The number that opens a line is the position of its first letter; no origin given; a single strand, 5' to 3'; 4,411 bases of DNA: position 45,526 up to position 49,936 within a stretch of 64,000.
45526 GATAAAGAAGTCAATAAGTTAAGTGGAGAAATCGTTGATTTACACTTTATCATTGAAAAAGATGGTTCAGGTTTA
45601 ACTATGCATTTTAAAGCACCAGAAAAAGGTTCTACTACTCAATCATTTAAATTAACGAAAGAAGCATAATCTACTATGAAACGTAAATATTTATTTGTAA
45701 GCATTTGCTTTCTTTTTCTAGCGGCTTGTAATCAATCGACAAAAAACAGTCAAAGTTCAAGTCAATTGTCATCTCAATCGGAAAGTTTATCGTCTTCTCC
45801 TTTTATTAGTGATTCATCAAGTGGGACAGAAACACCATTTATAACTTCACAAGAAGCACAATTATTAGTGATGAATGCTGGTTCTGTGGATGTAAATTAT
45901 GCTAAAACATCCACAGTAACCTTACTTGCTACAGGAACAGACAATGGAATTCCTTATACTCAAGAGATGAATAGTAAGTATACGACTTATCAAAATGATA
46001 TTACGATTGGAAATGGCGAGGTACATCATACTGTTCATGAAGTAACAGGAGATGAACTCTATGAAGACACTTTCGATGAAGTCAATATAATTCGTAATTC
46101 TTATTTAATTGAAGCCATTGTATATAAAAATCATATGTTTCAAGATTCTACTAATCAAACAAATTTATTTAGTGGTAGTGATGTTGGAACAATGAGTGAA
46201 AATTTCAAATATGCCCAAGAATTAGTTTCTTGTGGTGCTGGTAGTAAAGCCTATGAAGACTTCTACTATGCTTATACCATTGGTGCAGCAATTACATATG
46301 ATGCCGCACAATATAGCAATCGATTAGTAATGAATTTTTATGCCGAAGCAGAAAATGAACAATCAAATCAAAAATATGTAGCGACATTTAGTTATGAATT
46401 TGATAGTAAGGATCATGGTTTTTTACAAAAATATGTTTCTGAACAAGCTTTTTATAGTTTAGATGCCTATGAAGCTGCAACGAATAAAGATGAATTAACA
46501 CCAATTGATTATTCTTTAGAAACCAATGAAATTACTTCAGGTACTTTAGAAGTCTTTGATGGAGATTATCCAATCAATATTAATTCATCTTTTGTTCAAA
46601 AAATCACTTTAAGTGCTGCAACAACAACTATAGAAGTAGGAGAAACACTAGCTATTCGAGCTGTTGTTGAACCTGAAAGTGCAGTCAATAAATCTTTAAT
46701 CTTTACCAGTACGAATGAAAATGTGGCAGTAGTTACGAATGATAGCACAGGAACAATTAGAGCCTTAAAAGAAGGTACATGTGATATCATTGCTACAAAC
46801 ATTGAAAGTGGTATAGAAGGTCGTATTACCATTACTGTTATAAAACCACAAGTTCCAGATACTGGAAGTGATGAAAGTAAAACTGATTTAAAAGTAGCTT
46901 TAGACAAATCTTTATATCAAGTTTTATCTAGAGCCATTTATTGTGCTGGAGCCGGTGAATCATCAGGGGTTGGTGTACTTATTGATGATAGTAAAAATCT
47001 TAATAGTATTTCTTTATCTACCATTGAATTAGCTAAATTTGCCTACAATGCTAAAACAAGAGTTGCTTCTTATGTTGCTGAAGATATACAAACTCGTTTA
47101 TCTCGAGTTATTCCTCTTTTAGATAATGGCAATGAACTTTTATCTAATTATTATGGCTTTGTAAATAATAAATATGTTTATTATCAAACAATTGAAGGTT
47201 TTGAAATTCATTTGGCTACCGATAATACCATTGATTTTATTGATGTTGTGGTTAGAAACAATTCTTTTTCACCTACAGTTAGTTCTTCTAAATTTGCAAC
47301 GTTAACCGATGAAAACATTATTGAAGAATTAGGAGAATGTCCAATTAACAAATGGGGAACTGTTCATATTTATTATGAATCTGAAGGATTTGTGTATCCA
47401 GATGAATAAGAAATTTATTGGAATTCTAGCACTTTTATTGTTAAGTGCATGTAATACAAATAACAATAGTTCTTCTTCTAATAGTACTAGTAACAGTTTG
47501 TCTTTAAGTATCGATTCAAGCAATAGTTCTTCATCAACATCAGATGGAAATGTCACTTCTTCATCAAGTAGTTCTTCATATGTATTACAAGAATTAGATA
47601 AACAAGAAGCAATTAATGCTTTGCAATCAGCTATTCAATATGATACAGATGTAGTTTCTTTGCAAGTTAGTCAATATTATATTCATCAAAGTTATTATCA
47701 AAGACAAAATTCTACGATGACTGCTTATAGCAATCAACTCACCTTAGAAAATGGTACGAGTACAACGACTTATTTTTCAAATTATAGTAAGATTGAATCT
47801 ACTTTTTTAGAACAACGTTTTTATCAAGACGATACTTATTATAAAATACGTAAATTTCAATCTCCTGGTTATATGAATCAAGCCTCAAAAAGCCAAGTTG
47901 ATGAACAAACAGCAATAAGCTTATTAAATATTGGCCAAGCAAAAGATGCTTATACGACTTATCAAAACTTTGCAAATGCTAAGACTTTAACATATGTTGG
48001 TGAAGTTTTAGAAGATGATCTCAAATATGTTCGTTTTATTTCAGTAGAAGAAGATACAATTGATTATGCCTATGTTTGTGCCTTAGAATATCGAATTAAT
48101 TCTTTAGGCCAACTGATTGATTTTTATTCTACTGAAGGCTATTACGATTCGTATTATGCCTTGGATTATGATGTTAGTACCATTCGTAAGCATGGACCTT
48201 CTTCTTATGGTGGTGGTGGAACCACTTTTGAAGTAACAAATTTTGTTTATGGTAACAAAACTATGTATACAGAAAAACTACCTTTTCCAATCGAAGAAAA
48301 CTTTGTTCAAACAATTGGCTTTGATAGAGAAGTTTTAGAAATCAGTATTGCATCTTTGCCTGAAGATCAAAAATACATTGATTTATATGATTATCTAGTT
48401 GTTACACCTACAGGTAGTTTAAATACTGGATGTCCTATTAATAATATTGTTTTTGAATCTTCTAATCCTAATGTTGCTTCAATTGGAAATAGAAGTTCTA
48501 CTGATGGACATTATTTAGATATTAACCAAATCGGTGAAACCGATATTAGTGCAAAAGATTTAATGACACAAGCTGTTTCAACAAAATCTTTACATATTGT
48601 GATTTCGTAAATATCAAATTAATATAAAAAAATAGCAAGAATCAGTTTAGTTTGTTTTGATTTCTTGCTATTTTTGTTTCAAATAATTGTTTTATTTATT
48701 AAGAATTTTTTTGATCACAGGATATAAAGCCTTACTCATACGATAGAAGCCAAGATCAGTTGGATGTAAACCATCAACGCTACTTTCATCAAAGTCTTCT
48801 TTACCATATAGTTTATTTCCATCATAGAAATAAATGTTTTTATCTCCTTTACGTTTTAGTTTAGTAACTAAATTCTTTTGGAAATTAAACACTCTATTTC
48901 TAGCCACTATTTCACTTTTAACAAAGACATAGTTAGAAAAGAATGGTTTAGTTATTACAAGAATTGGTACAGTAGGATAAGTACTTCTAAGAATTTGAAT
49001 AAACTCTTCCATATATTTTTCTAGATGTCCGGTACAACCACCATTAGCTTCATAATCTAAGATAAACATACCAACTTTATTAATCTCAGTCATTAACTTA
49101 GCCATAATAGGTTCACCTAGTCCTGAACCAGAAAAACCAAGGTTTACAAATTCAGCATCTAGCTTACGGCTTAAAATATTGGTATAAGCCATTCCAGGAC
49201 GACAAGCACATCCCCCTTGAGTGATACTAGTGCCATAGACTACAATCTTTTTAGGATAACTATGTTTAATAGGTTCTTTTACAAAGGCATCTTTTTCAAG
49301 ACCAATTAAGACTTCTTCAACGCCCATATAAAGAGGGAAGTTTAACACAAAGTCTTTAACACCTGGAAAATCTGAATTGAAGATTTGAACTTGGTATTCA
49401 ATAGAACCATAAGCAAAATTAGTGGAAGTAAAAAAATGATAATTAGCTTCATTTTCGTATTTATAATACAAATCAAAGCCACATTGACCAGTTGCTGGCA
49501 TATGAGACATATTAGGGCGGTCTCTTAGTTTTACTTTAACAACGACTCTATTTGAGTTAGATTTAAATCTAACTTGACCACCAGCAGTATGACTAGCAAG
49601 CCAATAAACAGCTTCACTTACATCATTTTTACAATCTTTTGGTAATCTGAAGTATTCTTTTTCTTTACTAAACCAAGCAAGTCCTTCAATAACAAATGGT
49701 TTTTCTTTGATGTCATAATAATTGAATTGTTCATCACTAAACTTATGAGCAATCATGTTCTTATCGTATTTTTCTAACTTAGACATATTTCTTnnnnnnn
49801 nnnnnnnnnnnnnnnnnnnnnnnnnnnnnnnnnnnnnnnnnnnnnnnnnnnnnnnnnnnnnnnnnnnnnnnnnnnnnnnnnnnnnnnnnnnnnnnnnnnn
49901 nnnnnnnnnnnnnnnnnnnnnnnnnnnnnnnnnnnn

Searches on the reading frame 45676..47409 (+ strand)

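Call 69: search_protein_families(library=pfam, proteins=[window:45676-47409:+], max_evalue=0.00001)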
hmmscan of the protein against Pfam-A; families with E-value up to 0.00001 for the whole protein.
window:45676-47409:+ (577 aa): 1 family
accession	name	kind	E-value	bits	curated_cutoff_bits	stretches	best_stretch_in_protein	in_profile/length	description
PF02368.24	Big_2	-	4.1e-11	43.1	22.8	1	307-375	2-68/79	Bacterial Ig-like domain (group 2)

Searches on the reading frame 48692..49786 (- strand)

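Call 70: search_protein_families(library=pfam, proteins=[window:48692-49786:-], max_evalue=0.00001)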
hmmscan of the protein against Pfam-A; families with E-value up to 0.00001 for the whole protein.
window:48692-49786:- (364 aa): 3 families
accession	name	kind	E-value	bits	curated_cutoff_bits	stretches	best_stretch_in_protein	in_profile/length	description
PF14606.12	Lipase_GDSL_3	-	1.4e-43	149.7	27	1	179-359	2-178/178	GDSL-like Lipase/Acylhydrolase family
PF14607.12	GxDLY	-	1.1e-34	119.8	27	1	22-167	2-144/146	N-terminus of Esterase_SGNH_hydro-type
PF13472.12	Lipase_GDSL_2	-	8.9e-07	30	32.9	1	184-346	2-175/178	GDSL-like Lipase/Acylhydrolase family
